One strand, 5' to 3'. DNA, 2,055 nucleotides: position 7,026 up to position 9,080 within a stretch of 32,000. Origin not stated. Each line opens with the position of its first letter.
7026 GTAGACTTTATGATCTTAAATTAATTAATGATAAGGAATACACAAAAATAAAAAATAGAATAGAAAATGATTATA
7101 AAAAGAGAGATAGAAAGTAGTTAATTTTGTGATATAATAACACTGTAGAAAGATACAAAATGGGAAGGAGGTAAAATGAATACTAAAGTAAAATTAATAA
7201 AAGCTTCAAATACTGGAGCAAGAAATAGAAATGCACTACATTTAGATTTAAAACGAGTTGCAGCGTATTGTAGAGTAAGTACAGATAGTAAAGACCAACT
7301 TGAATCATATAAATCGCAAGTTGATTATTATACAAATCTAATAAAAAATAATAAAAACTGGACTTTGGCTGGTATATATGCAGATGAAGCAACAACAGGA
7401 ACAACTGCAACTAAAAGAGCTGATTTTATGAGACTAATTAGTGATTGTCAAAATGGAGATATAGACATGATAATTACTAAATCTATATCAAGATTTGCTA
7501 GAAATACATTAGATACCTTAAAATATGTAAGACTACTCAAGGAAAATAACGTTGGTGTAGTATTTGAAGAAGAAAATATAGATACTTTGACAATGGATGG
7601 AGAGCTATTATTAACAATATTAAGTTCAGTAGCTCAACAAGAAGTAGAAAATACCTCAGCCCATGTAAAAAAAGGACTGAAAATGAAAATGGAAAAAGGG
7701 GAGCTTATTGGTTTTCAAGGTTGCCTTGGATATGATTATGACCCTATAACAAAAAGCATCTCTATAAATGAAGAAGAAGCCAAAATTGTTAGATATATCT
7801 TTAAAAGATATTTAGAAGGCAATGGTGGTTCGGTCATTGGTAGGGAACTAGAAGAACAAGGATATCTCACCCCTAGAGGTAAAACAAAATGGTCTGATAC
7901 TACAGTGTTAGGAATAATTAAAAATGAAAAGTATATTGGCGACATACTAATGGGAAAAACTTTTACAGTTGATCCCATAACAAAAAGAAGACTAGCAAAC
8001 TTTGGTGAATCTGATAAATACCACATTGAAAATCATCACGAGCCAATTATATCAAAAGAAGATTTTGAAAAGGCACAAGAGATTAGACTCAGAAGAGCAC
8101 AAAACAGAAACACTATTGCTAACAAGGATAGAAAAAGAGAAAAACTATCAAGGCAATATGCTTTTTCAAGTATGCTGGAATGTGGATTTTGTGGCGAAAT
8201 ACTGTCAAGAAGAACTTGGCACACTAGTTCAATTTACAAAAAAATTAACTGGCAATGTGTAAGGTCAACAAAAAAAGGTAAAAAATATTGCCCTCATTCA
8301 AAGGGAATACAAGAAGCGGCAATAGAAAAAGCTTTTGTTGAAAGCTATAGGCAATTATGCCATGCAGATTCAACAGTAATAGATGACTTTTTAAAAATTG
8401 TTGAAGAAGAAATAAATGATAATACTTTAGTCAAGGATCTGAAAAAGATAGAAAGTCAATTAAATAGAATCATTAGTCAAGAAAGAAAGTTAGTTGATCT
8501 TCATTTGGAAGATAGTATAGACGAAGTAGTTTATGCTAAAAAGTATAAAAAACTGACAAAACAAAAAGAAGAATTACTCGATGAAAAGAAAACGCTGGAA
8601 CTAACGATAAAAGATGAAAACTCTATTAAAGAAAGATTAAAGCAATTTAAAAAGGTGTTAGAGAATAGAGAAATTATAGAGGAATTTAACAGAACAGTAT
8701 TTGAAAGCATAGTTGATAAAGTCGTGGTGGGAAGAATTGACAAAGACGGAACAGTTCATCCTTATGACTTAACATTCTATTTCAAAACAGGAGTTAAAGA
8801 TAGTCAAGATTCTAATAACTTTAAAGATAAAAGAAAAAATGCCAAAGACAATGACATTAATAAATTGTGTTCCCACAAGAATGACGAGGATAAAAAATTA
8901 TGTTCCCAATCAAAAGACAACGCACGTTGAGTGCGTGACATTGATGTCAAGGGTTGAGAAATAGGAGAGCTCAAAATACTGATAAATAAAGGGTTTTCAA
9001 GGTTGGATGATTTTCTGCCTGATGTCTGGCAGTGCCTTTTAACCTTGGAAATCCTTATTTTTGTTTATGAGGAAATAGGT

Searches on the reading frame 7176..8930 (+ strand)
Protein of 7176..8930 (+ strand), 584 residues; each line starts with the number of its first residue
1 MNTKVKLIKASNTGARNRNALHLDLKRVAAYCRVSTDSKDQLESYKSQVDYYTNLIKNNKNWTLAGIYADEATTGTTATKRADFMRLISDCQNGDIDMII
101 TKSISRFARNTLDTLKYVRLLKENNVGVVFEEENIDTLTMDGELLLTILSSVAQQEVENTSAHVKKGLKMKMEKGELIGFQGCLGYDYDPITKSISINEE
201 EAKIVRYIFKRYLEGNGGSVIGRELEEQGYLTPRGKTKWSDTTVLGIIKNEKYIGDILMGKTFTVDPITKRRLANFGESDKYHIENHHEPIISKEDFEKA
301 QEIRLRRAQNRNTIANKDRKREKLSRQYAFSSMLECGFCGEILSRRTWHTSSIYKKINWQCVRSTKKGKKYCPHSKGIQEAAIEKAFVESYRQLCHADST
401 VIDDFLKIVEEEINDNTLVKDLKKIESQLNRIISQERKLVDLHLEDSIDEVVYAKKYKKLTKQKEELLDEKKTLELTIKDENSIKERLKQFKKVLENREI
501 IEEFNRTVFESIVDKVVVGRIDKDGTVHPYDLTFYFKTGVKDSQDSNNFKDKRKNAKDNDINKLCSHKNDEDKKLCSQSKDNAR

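Call 3: search_protein_families(library=pfam, proteins=[window:7176-8930:+], max_evalue=0.01)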
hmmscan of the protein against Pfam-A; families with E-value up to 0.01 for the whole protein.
window:7176-8930:+ (584 aa): 3 families
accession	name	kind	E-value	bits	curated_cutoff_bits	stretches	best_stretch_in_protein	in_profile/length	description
PF00239.26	Resolvase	-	4.3e-32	111.6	23.3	1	28-176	1-144/145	Resolvase, N terminal domain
PF07508.19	Recombinase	-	1.1e-27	96.7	21.1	1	199-306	1-101/102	Recombinase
PF13408.12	Zn_ribbon_recom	-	1.1e-10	42.2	25.3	1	330-391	2-57/58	Recombinase zinc beta ribbon domain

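Call 4: search_protein_families(library=ncbifam, proteins=[window:7176-8930:+], max_evalue=0.01)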
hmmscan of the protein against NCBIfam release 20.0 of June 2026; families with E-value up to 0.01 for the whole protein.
window:7176-8930:+ (584 aa): 6 families
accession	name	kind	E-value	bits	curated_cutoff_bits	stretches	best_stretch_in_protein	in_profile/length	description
NF047343.1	SCCmet_CcrB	equivalog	2.8e-40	138.5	900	1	23-517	4-491/542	cassette chromosome recombinase CcrB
NF047347.1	SCCmet_CcrC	equivalog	1.1e-34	119.9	900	1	26-494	3-468/558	cassette chromosome recombinase CcrC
NF041201.1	recomb_XisF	equivalog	1.1e-30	107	375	1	30-518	3-462/465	fdxN element excision recombinase XisF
NF047344.1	SCCmet_CcrA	equivalog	6e-25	88.2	700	1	26-484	2-403/442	cassette chromosome recombinase CcrA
NF033518.0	transpos_IS607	equivalog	1.4e-09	37.8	110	1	25-138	53-163/187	IS607 family transposase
NF049883.1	resolv_YneB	equivalog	4.4e-08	32.8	175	1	29-175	3-146/211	YneB family resolvase-like protein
